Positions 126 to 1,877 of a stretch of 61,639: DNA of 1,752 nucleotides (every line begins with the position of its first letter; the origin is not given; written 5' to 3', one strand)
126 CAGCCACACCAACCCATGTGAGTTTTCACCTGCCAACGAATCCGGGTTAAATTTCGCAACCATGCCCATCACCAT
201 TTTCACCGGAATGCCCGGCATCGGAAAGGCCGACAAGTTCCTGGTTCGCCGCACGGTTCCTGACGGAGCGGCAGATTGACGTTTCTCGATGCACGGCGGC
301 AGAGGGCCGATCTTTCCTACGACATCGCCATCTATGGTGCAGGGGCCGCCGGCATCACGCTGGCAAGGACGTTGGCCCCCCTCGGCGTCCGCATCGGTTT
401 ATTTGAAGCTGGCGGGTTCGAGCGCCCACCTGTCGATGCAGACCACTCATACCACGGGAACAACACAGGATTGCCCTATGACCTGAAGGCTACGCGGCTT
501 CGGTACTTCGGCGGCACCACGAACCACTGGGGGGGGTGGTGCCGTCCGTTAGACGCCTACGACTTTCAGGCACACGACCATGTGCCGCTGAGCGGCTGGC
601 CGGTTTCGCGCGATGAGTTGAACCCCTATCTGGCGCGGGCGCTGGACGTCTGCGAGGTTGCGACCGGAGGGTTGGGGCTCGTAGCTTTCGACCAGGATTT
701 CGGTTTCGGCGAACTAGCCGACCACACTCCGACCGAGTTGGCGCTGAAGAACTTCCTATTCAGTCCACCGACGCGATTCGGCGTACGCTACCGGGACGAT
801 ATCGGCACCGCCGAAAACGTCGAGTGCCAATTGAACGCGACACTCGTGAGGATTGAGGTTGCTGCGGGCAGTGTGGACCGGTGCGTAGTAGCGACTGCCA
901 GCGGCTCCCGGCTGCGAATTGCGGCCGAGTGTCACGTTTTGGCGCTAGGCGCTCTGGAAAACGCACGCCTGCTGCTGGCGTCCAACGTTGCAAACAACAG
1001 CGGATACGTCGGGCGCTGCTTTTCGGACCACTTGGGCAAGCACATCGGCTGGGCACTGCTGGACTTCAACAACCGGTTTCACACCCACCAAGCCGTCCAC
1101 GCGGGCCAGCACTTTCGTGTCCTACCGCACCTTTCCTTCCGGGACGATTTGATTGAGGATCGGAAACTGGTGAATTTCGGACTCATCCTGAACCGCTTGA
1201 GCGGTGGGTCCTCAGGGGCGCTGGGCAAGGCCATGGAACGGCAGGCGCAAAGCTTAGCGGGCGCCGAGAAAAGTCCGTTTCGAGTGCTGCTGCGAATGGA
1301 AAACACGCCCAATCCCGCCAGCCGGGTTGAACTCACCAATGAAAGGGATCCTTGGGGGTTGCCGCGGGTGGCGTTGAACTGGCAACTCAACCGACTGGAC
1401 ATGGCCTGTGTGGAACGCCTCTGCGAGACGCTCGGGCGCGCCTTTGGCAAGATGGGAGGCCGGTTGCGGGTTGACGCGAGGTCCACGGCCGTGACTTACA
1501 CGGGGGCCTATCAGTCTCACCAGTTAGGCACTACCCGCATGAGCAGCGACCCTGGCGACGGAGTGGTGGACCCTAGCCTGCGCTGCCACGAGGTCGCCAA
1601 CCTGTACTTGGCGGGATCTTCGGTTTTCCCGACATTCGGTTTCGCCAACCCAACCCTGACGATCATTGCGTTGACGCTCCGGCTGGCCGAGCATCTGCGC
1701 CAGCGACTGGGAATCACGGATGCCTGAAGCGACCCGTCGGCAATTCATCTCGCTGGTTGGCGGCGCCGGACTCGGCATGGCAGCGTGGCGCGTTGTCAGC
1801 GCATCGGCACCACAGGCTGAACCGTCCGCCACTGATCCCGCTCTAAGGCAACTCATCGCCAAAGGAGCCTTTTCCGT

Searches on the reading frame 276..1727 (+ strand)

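Call 38: search_protein_families(library=pfam, max_evalue=0.001, proteins=[window:276-1727:+])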
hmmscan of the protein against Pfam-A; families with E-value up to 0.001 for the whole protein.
window:276-1727:+ (483 aa): 2 families
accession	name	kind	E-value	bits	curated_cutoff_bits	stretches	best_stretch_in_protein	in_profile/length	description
PF05199.19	GMC_oxred_C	-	4.9e-25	89.2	24.6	1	345-466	1-138/139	GMC oxidoreductase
PF07992.20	Pyr_redox_2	-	7.4e-05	22.7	26.1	0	15-47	1-33/291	Pyridine nucleotide-disulphide oxidoreductase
